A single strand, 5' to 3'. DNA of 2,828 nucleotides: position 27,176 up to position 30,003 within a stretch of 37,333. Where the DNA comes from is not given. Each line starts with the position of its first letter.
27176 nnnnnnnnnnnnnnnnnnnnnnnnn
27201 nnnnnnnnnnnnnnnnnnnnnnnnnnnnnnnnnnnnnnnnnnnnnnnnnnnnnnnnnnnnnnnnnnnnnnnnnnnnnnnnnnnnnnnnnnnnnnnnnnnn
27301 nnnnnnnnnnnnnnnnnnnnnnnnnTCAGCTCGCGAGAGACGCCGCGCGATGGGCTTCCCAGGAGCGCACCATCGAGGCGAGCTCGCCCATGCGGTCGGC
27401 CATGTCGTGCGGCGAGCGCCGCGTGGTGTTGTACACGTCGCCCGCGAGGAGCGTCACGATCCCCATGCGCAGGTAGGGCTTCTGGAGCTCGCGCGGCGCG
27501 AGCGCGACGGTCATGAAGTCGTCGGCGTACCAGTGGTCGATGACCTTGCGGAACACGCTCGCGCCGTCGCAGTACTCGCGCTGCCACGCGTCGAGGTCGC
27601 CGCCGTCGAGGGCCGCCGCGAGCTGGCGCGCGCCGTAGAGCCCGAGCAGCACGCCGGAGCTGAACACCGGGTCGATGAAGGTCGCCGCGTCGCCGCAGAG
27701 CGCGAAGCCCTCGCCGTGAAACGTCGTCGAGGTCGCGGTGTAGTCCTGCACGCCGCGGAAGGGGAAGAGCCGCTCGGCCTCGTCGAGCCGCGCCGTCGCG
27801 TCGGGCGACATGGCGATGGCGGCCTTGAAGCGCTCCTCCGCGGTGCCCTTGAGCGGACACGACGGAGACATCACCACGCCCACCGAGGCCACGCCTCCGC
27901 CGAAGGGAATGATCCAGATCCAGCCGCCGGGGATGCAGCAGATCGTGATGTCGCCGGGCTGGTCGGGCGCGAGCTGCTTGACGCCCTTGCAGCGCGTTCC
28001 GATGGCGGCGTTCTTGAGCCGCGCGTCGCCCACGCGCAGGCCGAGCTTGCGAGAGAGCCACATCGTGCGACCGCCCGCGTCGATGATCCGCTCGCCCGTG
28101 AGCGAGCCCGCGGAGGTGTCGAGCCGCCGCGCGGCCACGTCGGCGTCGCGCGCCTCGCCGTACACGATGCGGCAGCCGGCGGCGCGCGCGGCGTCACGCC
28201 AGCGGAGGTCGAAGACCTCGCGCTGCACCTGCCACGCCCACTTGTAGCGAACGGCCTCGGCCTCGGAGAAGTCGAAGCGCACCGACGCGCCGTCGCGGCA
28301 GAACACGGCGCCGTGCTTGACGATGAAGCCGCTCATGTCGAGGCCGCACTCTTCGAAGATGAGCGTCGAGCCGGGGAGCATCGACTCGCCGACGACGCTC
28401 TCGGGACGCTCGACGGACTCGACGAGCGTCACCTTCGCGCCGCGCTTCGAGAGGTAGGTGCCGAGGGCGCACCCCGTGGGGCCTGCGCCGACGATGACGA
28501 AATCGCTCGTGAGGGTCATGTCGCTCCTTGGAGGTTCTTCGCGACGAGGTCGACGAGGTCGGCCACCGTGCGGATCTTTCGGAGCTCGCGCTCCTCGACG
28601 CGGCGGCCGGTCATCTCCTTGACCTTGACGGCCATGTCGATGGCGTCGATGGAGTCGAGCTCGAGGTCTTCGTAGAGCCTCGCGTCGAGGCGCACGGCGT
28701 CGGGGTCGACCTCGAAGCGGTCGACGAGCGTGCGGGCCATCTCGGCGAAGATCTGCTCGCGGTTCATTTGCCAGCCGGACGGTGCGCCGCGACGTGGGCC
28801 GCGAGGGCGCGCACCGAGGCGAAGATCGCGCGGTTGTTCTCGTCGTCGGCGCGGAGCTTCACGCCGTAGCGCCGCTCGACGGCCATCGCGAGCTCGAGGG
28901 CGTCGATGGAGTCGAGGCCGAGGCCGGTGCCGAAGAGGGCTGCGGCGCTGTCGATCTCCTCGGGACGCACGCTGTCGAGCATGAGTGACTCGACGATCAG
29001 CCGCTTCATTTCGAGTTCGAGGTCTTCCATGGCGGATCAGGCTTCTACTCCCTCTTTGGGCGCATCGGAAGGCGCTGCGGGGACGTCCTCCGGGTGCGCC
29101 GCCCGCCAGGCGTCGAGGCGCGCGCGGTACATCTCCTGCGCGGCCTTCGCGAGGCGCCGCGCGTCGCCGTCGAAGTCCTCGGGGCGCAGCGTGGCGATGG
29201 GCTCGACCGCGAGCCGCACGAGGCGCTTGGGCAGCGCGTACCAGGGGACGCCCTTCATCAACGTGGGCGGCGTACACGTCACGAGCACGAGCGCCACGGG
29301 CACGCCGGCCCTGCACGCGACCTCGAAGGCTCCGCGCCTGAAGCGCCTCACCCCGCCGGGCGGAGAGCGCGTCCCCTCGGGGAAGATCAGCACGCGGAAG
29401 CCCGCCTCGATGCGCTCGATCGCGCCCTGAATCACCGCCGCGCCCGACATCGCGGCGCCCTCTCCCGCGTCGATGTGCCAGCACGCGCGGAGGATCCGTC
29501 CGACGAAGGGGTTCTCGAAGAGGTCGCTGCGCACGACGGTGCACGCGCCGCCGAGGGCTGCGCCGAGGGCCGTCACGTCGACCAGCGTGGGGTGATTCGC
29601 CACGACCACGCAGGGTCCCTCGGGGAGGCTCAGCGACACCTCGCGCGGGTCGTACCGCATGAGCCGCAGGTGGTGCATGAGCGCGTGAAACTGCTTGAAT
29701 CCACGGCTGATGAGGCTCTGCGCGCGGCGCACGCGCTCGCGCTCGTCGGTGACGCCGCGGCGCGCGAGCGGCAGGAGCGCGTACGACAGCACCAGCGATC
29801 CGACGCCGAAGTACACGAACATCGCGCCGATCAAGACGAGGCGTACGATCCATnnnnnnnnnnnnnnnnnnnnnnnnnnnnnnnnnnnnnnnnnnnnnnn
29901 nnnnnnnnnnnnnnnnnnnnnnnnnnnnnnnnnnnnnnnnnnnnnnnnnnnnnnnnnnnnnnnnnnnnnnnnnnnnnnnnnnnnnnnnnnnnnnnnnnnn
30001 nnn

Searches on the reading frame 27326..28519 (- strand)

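Call 83: search_protein_families(library=pfam, proteins=[window:27326-28519:-], max_evalue=0.00001)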
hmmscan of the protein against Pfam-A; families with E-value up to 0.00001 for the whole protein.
window:27326-28519:- (397 aa): 4 families
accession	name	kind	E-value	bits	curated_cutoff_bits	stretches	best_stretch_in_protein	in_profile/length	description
PF04820.20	Trp_halogenase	-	5.3e-18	65.6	21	1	90-310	147-360/458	Tryptophan halogenase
PF01266.30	DAO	-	2.7e-08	34.2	27.9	0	6-36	1-31/353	FAD dependent oxidoreductase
PF01494.25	FAD_binding_3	-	5.7e-07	29.5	22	1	6-302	3-316/349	FAD binding domain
PF13450.12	NAD_binding_8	-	8.1e-06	26.5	21.9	0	9-38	1-30/68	NAD(P)-binding Rossmann-like domain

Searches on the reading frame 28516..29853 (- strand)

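Call 83: search_protein_families(library=pfam, proteins=[window:28516-29853:-], max_evalue=0.00001)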
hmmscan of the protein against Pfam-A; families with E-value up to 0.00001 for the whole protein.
window:28516-29853:- (445 aa): 1 family
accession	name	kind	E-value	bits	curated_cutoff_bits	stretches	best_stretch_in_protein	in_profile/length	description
PF00550.31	PP-binding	-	3.8e-07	30.7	20.8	1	375-437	6-67/67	Phosphopantetheine attachment site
